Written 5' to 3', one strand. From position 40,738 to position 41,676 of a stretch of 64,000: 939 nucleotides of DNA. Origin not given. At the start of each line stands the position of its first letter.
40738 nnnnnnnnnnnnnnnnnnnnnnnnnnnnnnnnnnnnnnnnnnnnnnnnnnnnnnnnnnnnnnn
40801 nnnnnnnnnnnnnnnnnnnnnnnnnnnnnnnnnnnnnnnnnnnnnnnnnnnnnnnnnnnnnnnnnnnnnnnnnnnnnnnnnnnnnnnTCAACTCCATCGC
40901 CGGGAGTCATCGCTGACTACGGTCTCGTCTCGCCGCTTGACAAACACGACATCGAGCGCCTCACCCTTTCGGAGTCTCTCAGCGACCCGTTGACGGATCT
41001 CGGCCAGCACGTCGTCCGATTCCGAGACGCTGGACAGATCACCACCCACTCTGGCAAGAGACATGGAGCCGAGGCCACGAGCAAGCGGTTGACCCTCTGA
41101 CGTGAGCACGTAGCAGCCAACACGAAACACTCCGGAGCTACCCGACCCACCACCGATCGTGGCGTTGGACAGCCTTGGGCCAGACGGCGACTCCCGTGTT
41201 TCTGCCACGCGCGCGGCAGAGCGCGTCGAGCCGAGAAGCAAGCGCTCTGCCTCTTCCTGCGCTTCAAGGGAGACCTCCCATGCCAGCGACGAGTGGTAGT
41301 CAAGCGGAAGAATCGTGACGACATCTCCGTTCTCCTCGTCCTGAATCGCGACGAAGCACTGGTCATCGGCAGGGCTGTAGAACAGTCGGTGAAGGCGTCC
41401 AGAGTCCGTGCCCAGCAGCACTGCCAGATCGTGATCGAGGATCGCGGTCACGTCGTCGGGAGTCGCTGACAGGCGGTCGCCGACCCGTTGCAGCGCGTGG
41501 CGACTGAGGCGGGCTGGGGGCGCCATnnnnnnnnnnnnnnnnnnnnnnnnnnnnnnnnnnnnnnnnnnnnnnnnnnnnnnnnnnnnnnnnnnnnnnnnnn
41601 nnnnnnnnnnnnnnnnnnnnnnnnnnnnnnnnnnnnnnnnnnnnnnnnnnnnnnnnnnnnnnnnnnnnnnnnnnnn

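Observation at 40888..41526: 212-aa unknown protein with strong RBS between the type IV nuclease and the DUF1156 methylase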

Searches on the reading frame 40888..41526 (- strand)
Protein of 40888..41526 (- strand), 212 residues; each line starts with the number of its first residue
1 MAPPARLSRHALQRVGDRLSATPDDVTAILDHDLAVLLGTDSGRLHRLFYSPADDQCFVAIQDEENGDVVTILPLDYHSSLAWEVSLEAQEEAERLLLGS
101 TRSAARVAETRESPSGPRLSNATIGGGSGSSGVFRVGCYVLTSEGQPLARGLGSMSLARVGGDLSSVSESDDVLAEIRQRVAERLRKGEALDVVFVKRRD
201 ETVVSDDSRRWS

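Call 5: search_protein_families(library=pfam, proteins=[window:40888-41526:-], max_evalue=0.01)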
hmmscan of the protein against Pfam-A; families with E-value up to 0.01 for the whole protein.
window:40888-41526:- (212 aa): 0 families

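Call 6: search_protein_families(library=padloc, proteins=[window:40888-41526:-], max_evalue=0.01)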
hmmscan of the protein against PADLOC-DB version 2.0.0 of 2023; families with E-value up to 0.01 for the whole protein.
window:40888-41526:- (212 aa): 0 families

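Call 7: search_protein_families(library=pfam, proteins=[window:40888-41526:-], max_evalue=10)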
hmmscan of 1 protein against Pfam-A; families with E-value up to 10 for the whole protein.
window:40888-41526:- (212 aa): 1 family
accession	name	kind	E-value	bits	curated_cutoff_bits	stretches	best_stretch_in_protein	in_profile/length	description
PF23038.1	KOW6_SPT51-2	-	0.13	12.2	27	1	54-75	27-48/51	Transcription elongation factor SPT5 homolog 1/2, KOW6 domain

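Call 8: find_homologous_proteins(query=window:40888-41526:-, max_evalue=0.001)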
Query window:40888-41526:- (212 aa): 17 proteins with E <= 0.001 among 1618 candidates.
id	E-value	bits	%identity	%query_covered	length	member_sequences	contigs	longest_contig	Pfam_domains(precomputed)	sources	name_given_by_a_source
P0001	1.3e-119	415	92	100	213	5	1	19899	-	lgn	-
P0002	3.9e-99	348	78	100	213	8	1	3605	-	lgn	-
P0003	7.1e-92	325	73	100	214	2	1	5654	-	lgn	-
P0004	1.4e-90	320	74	100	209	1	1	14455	-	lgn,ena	-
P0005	1.2e-89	318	69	100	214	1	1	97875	-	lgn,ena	-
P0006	7.2e-78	279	65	100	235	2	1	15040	-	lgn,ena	-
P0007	6.2e-75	269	69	90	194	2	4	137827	-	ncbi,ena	-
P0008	5.2e-73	263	66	94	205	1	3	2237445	-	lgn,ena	-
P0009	1.3e-72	262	67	90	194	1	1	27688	-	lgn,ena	-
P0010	5.0e-72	260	65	100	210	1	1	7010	-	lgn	-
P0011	3.1e-71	257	63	94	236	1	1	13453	-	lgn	-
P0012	3.9e-68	247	60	99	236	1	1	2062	-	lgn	-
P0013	4.3e-66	241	62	99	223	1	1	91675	-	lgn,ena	-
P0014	1.2e-36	145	43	99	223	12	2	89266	-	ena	-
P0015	1.4e-35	141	43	92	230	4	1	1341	-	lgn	-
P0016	6.0e-21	93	34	84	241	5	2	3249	-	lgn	-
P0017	3.7e-17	81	34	77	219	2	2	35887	-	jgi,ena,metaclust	metaclust:\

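Call 12: search_solved_structures(query=A1, max_evalue=10)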
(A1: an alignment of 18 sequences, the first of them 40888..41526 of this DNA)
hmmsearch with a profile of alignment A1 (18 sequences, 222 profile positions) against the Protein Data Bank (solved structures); distinct sequences matched with E-value up to 10: 1.
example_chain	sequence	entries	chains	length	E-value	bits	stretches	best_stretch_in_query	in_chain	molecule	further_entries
1h9o_A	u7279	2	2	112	1.3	12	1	74-109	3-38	PHOSPHATIDYLINOSITOL 3-KINASE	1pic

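Call 13: find_encoding_contigs(protein=P0005, flank=10000, max_places=3)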
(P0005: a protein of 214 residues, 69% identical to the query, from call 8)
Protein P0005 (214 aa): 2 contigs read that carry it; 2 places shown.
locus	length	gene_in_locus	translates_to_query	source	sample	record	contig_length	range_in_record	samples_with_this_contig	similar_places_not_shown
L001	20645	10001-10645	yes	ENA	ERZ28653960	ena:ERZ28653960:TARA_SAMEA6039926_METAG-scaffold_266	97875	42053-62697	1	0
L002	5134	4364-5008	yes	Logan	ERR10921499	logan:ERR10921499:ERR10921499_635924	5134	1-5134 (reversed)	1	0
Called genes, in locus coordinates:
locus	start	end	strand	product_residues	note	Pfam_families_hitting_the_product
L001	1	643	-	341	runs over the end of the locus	PF00005:ABC_tran, PF13304:AAA_21 (weak)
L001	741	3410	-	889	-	PF00246:Peptidase_M14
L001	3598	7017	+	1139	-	PF00176:SNF2-rel_dom, PF00270:DEAD, PF04851:ResIII, PF00271:Helicase_C, PF13020:NOV_C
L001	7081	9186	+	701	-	PF03235:GmrSD_N, PF04326:SLFN_AlbA_2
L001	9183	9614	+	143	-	PF05168:HEPN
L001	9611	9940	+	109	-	PF01909:NTP_transf_2, PF18765:Polbeta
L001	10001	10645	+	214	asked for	-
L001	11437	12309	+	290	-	-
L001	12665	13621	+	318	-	PF13304:AAA_21, PF13175:AAA_15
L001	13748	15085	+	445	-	PF13175:AAA_15, PF13476:AAA_23 (faint), PF13304:AAA_21, PF13175:AAA_15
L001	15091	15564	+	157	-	-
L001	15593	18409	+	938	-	PF04465:DUF499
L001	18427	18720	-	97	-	PF01381:HTH_3, PF13560:HTH_31 (weak)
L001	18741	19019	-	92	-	PF05015:HigB-like_toxin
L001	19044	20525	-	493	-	PF00474:SSF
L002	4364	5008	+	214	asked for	-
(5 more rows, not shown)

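Call 14: find_encoding_contigs(protein=P0014, flank=10000, max_places=3)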
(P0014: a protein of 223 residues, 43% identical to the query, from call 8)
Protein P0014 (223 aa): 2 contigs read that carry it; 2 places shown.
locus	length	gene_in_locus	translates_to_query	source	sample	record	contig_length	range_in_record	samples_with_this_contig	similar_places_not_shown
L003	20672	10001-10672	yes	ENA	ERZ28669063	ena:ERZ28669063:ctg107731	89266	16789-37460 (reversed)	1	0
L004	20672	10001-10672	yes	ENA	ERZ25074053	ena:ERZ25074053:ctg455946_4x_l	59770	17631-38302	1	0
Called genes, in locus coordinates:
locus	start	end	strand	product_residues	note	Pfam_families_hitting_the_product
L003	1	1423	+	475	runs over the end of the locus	-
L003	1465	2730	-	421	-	PF06441:EHN, PF00561:Abhydrolase_1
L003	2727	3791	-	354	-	PF09826:Beta_propel (faint), PF08309:LVIVD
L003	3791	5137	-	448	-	PF13570:Beta-prop_ACSF4 (faint), PF13360:PQQ_2, PF01011:PQQ (faint)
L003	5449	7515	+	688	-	PF20091:Abhydrolase_10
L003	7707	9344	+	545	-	PF00488:MutS_V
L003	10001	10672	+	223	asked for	-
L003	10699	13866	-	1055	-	PF00873:ACR_tran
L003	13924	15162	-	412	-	PF01011:PQQ (faint), PF13360:PQQ_2, PF13570:Beta-prop_ACSF4 (weak), PF13360:PQQ_2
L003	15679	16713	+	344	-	PF13449:Phytase-like (faint), PF08450:SGL (faint), PF01436:NHL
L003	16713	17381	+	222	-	PF00413:Peptidase_M10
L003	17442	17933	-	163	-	-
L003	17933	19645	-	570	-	PF02335:Cytochrom_C552 (weak), PF09699:Paired_CXXCH_1 (faint), PF14522:Cytochrome_C7 (faint)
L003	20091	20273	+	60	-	PF04964:Flp_Fap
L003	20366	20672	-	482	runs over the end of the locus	-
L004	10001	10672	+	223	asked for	-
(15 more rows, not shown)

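Call 15: find_encoding_contigs(protein=P0017, flank=10000, max_places=3)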
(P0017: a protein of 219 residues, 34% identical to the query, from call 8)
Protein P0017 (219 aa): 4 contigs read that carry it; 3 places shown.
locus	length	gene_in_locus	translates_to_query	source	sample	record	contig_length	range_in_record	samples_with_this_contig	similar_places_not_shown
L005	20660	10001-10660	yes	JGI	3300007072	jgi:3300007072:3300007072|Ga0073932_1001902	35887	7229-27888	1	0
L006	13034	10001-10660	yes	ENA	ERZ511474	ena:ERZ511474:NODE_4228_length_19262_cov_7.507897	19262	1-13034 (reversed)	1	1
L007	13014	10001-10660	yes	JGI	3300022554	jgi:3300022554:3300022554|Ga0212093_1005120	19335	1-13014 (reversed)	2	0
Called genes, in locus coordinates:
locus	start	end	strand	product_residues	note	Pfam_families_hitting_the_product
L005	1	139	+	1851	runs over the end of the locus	PF03160:Calx-beta (weak), PF06832:BiPBP_C (faint), PF17957:Big_7, PF21471:Reelin_subrepeat-B, PF13927:Ig_3 (weak), PF07679:I-set, PF13895:Ig_2 (weak), PF13927:Ig_3, +2 more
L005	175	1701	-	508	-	-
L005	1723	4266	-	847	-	-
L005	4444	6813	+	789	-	PF14522:Cytochrome_C7 (faint), PF14537:Cytochrom_c3_2 (faint), PF22113:Mtrc-MtrF_II-IV_dom (faint), PF13424:TPR_12 (faint), PF13435:Cytochrome_C554 (faint), PF02335:Cytochrom_C552, PF13646:HEAT_2 (weak), PF14559:TPR_19 (weak), +9 more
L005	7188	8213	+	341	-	PF13091:PLDc_2 (weak)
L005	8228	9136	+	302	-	PF12686:DUF3800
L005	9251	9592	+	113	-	-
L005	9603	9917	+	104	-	-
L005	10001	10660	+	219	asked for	-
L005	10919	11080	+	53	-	-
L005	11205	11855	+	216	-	PF02085:Cytochrom_CIII (faint), PF14522:Cytochrome_C7 (weak), PF14537:Cytochrom_c3_2 (faint), PF14522:Cytochrome_C7 (weak)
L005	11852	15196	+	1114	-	PF12838:Fer4_7 (weak), PF13247:Fer4_11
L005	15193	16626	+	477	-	PF03916:NrfD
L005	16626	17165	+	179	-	PF11821:ActD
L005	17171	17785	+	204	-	PF00034:Cytochrom_C (weak), PF13442:Cytochrome_CBB3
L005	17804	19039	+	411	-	-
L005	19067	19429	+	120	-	-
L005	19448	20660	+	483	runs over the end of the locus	PF00115:COX1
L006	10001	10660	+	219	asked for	-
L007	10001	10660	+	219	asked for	-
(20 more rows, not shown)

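Call 16: predict_structure(alignment_id=A1)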
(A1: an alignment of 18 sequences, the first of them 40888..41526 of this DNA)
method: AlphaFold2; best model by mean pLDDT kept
length: 212 residues; sequences in the alignment: 18
mean_pLDDT: 72.6   pTM: 0.58
mean pLDDT of the five models: 72.6, 71.7, 71.6, 71.6, 70.9
residues with pLDDT >= 90: 9; 70-90: 144; 50-70: 19; < 50: 40
segments of 3 or more residues with pLDDT < 50: 78-80, 100-130, 208-212
pLDDT, mean of each block of 10 residues (from residue 1): 77 82 82 82 88 85 88 70 72 73 40 31 32 79 77 85 83 88 85 77 57 39
secondary structure, 60 per line:
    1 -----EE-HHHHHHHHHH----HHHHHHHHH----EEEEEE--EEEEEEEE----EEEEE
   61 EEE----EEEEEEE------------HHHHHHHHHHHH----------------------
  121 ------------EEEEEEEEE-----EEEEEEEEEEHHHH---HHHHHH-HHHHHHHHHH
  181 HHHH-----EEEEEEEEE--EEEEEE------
elements in order: H9-18 H23-31 E36-41 E44-51 E56-63 E68-74 H87-98 E133-141 E147-156 H157-160 H164-169 H171-184 E190-198 E201-206

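Call 23: search_protein_representatives(alignment_id=A1)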
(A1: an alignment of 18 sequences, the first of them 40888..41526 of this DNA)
Query: 18 sequences, 222 profile positions. Proteins with E-value up to 0.001 (for the whole library): 861; up to 1e-10: 581; up to 1e-30: 92. The best 150 are listed.
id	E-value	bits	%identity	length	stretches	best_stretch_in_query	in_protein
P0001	2.9e-99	347.7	-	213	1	1-213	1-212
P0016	2.2e-74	266.4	-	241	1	5-209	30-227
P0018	1.2e-70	254.1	-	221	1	3-214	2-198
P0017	5.1e-67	242.3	-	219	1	21-220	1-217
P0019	6.2e-56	206.0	-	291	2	21-208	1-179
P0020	9.7e-55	202.1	-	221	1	4-202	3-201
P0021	2.0e-53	197.8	-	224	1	3-201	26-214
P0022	4.5e-51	190.1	-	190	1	19-207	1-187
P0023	3.1e-50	187.4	-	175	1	3-143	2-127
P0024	2.3e-49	184.6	-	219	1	5-202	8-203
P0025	4.6e-49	183.6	-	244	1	4-201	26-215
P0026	1.7e-46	175.1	-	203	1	4-210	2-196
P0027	2.2e-46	174.8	-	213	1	5-208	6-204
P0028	3.4e-46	174.2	-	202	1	5-202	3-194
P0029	7.7e-46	173.0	-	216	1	5-203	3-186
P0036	8.6e-41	156.5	-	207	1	1-194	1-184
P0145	4.5e-28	114.9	-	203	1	5-206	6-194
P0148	5.7e-28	114.6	-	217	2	6-102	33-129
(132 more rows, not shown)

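Call 28: search_protein_families(library=pfam, alignment_id=A2, max_evalue=0.1)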
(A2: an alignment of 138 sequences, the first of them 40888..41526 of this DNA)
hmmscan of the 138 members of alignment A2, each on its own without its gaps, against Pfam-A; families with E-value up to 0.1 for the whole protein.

A. member 1, window:40888-41526:- (212 aa): 0 families

B. families by the number of members that match (of 138 scanned): 32 families (the first 25 are shown)
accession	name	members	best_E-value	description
PF14076.12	DUF4258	15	6e-05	Domain of unknown function (DUF4258)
PF23038.1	KOW6_SPT51-2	15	0.0012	Transcription elongation factor SPT5 homolog 1/2, KOW6 domain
PF13542.12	HTH_Tnp_ISL3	2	0.069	Helix-turn-helix domain of transposase family ISL3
PF05222.21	AlaDh_PNT_N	1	0.001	Alanine dehydrogenase/PNT, N-terminal domain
PF17651.6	Raco_middle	1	0.0031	RACo middle region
PF10888.13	DUF2742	1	0.0038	Protein of unknown function (DUF2742)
PF11523.13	DUF3223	1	0.02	Protein of unknown function (DUF3223)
PF15350.11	ETAA1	1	0.021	Ewing's tumour-associated antigen 1 homologue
PF19182.5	DUF5864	1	0.021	Family of unknown function (DUF5864)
PF25003.1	DUF7781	1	0.025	Domain of unknown function (DUF7781)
PF12636.12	DUF3781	1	0.037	Protein of unknown function (DUF3781)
PF16681.11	Ig_5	1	0.038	Ig-like domain on T-cell surface glycoprotein CD3 epsilon chain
PF10090.15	HPTransfase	1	0.041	Histidine phosphotransferase C-terminal domain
PF00634.23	BRCA2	1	0.044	BRCA2 repeat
PF03338.20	Pox_J1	1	0.045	Poxvirus J1 protein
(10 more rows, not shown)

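Call 29: search_solved_structures(query=A2, max_evalue=10, show_alignments=2)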
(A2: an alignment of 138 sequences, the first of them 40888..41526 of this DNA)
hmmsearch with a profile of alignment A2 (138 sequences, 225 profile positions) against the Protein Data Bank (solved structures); distinct sequences matched with E-value up to 10: 8.
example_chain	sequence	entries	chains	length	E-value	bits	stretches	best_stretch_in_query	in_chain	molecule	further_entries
2vtu_J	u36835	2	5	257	0.0069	19.3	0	74-127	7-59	MS2 COAT PROTEIN | COAT PROTEIN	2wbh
9oh5_A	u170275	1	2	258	0.029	17.3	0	74-127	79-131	MS2 CPM58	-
7oya_E1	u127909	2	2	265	0.11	15.3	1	113-210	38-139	60S ribosomal protein L6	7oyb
5myj_AH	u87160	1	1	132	0.23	14.3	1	148-219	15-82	30S ribosomal protein S8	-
6o8w_h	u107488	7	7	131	0.69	12.8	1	155-219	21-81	30S ribosomal protein S8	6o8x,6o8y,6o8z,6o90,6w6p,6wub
7nhk_i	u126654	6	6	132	0.7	12.7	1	155-219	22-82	30S ribosomal protein S8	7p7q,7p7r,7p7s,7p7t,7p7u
1aq4_A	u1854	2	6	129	1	12.2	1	74-127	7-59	PROTEIN(BACTERIOPHAGE MS2 COAT PROTEIN) | BACTERIOPHAGE MS2 CAPSID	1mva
6kco_A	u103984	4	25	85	1.3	11.9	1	129-184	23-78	LD23804p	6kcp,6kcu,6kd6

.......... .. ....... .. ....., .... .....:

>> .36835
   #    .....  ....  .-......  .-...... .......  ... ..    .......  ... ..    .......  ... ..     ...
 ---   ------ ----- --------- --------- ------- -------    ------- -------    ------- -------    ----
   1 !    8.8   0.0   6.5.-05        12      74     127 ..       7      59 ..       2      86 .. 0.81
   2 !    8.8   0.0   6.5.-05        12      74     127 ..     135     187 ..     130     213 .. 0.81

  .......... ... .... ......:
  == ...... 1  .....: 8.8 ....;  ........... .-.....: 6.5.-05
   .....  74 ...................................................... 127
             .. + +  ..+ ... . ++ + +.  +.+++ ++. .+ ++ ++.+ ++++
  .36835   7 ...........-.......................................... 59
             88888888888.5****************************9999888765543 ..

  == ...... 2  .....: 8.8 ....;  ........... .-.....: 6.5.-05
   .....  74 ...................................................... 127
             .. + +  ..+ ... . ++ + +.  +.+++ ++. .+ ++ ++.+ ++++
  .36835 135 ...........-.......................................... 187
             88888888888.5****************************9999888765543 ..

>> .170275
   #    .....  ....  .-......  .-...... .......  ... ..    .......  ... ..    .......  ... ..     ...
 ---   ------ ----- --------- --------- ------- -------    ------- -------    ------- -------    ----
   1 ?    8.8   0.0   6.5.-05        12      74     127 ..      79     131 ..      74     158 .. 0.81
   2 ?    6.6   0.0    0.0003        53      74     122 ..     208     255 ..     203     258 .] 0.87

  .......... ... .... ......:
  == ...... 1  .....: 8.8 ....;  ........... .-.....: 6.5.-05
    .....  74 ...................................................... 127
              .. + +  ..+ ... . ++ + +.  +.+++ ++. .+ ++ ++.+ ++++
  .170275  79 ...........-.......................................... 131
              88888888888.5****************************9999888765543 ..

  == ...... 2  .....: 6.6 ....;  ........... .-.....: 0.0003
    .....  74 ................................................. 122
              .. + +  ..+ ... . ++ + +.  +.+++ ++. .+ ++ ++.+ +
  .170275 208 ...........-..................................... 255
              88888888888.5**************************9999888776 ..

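Call 30: find_homologous_proteins(query=A2, max_evalue=0.00001)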
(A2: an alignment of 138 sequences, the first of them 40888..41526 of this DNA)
Query A2 (138 sequences) (212 aa, profile of the alignment): 21 proteins with E <= 0.00001 among 8000 candidates.
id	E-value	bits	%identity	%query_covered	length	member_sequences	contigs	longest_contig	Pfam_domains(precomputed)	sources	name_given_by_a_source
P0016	3.4e-66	241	34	84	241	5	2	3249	-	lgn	-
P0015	6.2e-61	224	43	92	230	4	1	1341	-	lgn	-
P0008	2.0e-60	222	66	94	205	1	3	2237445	-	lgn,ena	-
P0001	3.5e-60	222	92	100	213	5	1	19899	-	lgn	-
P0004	1.1e-57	213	74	100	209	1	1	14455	-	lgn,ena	-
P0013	2.3e-57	212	62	99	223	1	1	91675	-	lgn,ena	-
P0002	4.7e-57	211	78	100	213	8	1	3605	-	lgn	-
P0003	5.2e-57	211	73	100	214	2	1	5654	-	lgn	-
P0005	5.7e-57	211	69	100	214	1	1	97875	-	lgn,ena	-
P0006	3.0e-56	209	65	100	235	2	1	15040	-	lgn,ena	-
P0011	8.3e-56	207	63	94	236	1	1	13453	-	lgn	-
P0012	3.5e-55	205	60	99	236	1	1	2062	-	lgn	-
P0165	5.5e-55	205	34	86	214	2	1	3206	-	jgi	-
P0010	6.5e-55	204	65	100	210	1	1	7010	-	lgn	-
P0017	1.3e-54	203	34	77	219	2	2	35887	-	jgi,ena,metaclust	metaclust:\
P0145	8.5e-52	194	26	92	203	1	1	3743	-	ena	-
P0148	2.4e-42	163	36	61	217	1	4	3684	-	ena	-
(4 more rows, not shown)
